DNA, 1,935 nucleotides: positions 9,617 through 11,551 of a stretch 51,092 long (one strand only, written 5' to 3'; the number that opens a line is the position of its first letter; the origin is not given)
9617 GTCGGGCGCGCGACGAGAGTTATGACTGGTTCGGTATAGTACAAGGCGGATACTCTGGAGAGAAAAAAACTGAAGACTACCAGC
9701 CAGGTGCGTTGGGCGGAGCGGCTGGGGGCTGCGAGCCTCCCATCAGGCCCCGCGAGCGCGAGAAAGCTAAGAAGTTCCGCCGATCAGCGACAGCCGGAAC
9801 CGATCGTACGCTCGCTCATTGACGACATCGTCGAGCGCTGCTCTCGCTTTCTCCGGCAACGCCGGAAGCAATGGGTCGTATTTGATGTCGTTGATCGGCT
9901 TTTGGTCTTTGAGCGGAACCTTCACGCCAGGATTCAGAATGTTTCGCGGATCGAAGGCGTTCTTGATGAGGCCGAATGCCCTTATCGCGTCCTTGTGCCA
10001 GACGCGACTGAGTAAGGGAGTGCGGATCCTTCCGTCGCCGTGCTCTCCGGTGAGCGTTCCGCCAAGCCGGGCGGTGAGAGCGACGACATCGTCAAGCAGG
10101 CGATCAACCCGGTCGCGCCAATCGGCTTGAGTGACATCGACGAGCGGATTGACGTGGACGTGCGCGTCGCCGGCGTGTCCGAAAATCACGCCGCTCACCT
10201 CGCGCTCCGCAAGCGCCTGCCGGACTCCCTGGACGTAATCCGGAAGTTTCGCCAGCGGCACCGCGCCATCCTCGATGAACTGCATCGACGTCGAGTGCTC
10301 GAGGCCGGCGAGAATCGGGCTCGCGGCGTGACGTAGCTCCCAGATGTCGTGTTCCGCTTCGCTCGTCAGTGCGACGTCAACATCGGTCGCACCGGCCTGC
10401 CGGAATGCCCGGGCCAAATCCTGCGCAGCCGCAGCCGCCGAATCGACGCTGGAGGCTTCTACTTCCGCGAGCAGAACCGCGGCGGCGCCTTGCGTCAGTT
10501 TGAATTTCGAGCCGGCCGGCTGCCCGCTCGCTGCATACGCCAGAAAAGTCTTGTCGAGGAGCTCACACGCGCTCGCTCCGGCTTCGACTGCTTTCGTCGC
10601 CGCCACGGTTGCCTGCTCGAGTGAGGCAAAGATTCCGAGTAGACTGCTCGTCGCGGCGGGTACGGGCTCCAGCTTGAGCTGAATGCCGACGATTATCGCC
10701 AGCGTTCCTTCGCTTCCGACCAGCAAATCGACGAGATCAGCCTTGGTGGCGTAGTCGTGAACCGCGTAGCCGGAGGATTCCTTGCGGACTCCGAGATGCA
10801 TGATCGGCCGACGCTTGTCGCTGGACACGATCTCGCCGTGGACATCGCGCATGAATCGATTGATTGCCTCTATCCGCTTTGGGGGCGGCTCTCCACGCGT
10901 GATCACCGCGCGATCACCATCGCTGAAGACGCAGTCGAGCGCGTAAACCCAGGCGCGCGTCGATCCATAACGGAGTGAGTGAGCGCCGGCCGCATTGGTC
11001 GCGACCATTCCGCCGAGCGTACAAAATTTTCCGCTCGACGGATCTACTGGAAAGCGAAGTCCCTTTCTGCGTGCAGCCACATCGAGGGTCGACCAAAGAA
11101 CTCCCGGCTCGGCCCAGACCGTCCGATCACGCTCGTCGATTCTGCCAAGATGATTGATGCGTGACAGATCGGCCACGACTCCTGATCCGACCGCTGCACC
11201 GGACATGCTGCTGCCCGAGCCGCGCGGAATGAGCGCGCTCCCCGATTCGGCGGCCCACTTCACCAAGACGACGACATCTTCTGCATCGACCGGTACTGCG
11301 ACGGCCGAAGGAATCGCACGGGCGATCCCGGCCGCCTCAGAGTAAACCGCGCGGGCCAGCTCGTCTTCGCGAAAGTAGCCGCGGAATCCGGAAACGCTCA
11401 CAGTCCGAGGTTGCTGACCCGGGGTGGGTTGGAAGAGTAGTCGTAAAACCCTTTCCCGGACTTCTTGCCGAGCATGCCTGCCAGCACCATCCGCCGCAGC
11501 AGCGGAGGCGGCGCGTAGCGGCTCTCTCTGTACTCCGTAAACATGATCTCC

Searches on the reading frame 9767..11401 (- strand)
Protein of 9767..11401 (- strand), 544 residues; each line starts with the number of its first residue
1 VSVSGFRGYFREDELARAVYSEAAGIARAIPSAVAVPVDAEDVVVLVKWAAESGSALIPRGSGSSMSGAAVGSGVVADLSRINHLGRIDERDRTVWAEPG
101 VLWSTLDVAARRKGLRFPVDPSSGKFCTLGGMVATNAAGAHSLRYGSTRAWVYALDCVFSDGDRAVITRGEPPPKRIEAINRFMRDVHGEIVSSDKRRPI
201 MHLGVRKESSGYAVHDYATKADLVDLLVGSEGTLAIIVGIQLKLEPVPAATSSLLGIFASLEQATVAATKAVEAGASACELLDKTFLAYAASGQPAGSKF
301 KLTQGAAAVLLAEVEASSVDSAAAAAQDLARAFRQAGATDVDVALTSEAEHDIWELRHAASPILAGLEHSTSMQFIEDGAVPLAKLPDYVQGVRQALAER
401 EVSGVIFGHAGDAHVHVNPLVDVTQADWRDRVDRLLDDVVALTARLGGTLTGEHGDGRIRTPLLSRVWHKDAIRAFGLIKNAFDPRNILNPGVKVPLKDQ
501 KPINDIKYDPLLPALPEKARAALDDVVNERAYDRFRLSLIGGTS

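Call 67: search_protein_families(library=pfam, proteins=[window:9767-11401:-], max_evalue=0.00001)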
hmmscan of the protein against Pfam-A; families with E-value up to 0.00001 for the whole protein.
window:9767-11401:- (544 aa): 2 families
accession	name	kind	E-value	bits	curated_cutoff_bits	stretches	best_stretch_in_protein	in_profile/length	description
PF02913.24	FAD-oxidase_C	-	3.4e-54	184.6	21.2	1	248-492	2-246/248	FAD linked oxidases, C-terminal domain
PF01565.28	FAD_binding_4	-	4.3e-35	120.9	26.4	1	31-163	1-134/139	FAD binding domain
